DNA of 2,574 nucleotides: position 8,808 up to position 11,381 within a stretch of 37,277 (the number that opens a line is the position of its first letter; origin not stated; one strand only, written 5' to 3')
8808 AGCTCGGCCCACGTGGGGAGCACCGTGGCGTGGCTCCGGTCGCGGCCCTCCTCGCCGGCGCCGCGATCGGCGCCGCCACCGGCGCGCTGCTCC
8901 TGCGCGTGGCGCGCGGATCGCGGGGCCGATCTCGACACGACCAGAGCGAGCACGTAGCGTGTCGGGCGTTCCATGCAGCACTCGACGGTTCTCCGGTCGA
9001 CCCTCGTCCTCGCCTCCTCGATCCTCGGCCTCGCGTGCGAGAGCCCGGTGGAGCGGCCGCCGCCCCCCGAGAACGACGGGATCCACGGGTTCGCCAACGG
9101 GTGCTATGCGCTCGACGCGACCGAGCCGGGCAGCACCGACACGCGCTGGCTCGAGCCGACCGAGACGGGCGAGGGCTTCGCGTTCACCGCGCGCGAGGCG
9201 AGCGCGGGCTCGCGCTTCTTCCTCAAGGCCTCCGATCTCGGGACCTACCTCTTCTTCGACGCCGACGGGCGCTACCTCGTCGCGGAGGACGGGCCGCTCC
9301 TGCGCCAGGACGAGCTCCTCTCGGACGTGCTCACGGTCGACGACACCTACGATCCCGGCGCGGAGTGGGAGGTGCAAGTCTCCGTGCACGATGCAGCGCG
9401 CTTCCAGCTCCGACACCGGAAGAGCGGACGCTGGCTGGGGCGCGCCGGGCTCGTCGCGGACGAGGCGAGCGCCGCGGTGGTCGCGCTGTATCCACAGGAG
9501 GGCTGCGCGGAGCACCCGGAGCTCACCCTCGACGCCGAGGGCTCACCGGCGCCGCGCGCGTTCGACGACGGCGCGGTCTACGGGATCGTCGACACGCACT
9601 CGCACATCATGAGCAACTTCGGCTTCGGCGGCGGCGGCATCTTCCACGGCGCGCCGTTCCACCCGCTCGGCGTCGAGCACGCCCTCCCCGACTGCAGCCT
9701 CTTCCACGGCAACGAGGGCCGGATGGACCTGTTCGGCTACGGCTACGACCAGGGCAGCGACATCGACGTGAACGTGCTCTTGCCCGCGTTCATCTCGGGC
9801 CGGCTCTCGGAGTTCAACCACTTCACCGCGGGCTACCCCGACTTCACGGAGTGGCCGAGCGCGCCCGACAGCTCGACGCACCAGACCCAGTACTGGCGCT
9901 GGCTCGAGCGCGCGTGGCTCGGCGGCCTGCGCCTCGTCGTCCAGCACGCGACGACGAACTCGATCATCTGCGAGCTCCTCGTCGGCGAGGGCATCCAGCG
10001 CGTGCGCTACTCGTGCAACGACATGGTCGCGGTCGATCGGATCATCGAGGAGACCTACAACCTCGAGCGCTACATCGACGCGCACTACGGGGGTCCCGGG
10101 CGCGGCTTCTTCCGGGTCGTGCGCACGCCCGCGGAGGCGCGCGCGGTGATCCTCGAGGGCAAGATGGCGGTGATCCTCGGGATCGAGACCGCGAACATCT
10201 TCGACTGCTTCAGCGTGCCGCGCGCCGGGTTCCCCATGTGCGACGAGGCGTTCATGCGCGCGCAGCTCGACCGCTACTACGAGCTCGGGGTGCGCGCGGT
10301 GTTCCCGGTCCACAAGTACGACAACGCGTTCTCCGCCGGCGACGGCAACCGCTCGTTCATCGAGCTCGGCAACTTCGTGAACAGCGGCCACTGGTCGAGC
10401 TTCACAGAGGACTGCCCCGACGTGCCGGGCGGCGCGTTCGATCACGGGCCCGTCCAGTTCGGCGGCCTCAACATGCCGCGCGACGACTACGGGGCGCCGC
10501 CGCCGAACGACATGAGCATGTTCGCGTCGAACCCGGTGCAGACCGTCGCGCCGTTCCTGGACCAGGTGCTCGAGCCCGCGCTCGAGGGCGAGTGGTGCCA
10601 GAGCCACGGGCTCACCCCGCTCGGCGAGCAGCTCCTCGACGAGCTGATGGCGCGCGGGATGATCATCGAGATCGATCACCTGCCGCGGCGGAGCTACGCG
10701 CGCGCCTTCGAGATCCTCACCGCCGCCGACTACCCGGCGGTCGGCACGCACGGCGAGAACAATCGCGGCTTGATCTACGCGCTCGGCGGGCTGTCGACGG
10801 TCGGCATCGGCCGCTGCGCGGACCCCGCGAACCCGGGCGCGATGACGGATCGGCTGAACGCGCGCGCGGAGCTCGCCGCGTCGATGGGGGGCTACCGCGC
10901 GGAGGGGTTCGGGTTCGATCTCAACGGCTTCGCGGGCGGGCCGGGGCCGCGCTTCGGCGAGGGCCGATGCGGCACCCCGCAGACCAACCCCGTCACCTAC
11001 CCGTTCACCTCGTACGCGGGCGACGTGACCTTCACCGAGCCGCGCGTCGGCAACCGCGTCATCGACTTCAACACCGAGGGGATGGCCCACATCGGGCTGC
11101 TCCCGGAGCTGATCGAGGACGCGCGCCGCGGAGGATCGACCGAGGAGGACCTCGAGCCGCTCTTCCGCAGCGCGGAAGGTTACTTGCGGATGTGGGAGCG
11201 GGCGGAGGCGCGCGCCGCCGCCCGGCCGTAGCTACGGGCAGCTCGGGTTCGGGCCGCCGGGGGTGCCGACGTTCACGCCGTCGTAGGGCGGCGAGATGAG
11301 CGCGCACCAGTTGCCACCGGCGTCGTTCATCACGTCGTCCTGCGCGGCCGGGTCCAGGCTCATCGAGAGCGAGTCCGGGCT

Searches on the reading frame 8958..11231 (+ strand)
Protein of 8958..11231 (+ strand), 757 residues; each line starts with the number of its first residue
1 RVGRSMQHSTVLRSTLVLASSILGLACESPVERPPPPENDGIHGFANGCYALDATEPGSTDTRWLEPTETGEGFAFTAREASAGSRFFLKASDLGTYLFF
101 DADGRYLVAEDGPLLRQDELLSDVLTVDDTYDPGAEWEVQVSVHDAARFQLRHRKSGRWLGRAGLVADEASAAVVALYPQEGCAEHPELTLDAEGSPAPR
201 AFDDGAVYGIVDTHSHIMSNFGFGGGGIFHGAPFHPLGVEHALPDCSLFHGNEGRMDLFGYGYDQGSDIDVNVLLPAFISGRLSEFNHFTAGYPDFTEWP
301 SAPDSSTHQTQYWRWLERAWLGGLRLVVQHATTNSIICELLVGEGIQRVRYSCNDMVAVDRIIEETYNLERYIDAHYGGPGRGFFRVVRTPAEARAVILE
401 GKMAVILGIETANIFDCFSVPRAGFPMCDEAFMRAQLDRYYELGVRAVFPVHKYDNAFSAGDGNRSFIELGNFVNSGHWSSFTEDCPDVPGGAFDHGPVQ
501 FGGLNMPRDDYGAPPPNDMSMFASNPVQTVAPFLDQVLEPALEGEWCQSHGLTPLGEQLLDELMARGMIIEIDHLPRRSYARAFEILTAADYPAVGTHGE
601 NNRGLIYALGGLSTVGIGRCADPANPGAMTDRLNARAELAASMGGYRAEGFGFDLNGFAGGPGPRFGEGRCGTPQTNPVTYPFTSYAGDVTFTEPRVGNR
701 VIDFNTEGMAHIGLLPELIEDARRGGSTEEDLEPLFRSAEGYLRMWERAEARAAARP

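Call 44: search_protein_families(library=pfam, proteins=[window:8958-11231:+], max_evalue=0.00001)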
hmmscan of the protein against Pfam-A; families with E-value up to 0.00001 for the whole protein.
window:8958-11231:+ (757 aa): 1 family
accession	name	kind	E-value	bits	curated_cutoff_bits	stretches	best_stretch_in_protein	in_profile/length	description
PF01244.27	Peptidase_M19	-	5.8e-10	39.2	26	0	358-462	65-149/319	Membrane dipeptidase (Peptidase family M19)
